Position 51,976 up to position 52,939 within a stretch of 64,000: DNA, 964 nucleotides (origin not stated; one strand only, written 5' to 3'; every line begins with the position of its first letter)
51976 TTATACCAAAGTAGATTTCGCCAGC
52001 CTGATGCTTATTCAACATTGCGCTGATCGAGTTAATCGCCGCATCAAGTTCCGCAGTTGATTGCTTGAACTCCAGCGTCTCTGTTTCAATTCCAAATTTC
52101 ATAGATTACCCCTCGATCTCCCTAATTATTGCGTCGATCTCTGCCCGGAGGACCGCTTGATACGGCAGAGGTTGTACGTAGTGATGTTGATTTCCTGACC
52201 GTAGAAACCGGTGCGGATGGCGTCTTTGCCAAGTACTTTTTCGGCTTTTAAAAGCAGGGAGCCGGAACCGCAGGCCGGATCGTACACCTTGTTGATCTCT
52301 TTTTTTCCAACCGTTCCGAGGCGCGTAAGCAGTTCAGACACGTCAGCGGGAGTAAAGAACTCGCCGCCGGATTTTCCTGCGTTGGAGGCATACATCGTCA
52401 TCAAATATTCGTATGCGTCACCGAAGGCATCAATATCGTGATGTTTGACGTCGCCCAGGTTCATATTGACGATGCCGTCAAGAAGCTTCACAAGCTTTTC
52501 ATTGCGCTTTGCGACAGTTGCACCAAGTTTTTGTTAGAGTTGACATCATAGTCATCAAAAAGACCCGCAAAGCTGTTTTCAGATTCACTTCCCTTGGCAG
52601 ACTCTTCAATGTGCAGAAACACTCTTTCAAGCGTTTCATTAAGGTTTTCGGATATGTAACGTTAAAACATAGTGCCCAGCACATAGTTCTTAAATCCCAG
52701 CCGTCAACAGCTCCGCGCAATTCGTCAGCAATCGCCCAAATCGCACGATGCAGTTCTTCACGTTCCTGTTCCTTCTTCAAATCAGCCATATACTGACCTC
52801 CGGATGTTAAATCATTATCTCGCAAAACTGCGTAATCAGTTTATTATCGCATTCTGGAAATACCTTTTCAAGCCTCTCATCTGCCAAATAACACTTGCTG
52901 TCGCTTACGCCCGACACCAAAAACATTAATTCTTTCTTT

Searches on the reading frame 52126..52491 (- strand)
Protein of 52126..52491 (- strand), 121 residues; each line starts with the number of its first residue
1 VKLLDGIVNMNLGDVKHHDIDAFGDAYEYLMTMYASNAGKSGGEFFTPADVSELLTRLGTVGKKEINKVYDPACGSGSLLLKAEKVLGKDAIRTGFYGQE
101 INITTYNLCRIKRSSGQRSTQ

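Call 13: search_protein_families(library=pfam, proteins=[window:52126-52491:-], max_evalue=0.001)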
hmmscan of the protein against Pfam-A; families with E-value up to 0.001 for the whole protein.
window:52126-52491:- (121 aa): 1 family
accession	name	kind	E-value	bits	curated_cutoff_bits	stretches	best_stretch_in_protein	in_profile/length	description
PF02384.22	N6_Mtase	-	1.3e-31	110.6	20.4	1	19-111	2-95/311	N-6 DNA Methylase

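Call 85: find_homologous_proteins(query=window:52126-52491:-, max_evalue=1e-20)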
Query window:52126-52491:- (121 aa): 644 proteins with E <= 1e-20 among 1266 candidates; the best 120 are listed.
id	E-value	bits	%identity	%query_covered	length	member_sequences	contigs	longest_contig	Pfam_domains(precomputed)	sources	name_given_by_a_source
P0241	3.7e-60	219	89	92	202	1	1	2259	PF02384.23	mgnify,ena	mgnify:FL=1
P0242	5.7e-60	219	90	92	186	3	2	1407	PF02384.23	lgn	-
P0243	3.5e-59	216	91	91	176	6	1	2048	PF02384.23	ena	-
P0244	9.9e-59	215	89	91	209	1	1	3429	PF02384.23,PF12161.15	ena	-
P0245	4.1e-58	213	96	84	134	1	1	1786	PF02384.23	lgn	-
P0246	4.8e-58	212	86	92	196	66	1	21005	PF02384.23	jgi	jgi:type I restriction enzyme M protein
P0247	5.0e-58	212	86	92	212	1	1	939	PF02384.23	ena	-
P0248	1.7e-57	211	95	84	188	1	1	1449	PF02384.23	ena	-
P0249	3.5e-57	210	95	84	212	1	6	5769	PF02384.23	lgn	-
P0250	2.0e-56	207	86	92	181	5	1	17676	PF02384.23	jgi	-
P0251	1.1e-50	189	76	92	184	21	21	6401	PF02384.23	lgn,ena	-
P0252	3.3e-50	187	75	92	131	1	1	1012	PF02384.23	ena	-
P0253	5.3e-50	186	88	83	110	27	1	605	PF02384.23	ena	-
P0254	1.2e-49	185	77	92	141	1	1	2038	PF02384.23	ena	-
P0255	1.2e-49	185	77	89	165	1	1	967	PF02384.23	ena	-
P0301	1.7e-42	162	89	72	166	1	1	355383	PF02384.23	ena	-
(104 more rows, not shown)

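Call 86: find_encoding_contigs(protein=P0301, flank=10000, max_places=10)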
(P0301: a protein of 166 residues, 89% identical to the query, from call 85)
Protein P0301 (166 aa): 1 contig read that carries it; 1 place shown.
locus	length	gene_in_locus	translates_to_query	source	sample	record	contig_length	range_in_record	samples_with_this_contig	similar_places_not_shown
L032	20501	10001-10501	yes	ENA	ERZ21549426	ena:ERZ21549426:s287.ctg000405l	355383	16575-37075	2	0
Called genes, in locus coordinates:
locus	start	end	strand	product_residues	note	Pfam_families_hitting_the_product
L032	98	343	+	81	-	-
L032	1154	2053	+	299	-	PF00005:ABC_tran, PF02463:SMC_N (faint), PF13304:AAA_21 (faint), PF12848:ABC_tran_Xtn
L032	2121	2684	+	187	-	PF00005:ABC_tran, PF02463:SMC_N (faint), PF13304:AAA_21 (faint)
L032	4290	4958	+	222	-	PF00239:Resolvase, PF07508:Recombinase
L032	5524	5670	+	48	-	-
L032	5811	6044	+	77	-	PF13443:HTH_26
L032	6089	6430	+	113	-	-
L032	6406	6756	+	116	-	-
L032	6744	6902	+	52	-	-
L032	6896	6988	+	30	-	-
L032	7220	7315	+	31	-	-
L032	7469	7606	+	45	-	-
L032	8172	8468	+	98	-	-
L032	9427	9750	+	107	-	PF13443:HTH_26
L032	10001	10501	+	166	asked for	PF02384:N6_Mtase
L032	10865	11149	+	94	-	PF02384:N6_Mtase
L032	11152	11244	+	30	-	-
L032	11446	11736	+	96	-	-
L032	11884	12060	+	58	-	-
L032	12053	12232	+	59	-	-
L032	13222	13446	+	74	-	-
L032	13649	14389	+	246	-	PF01420:Methylase_S (faint), PF04313:HSDR_N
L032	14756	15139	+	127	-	PF00270:DEAD (weak), PF04851:ResIII, PF18766:SWI2_SNF2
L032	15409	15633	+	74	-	-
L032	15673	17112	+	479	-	PF22679:T1R_D3-like, PF12008:EcoR124_C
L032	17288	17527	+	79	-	-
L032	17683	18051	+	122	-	PF12844:HTH_19 (weak), PF01381:HTH_3 (weak)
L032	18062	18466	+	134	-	-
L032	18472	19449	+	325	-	-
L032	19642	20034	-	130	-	PF02661:Fic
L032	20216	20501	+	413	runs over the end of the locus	PF00872:Transposase_mut, PF10551:MULE (faint)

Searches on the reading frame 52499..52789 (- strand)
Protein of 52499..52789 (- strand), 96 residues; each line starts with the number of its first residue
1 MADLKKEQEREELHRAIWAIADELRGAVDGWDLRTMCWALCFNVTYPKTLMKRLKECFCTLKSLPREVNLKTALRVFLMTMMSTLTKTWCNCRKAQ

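Call 75: search_protein_families(library=ncbifam, proteins=[window:52499-52789:-], max_evalue=0.01)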
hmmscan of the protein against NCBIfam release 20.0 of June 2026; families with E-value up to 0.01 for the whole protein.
window:52499-52789:- (96 aa): 1 family
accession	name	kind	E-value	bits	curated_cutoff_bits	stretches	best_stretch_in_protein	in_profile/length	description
TIGR00497.1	hsdM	equivalog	3e-08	32.8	242.75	1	9-38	1-30/515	type I restriction-modification system subunit M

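Call 76: search_protein_families(library=pfam, proteins=[window:52499-52789:-], max_evalue=0.01)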
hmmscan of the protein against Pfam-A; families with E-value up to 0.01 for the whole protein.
window:52499-52789:- (96 aa): 0 families
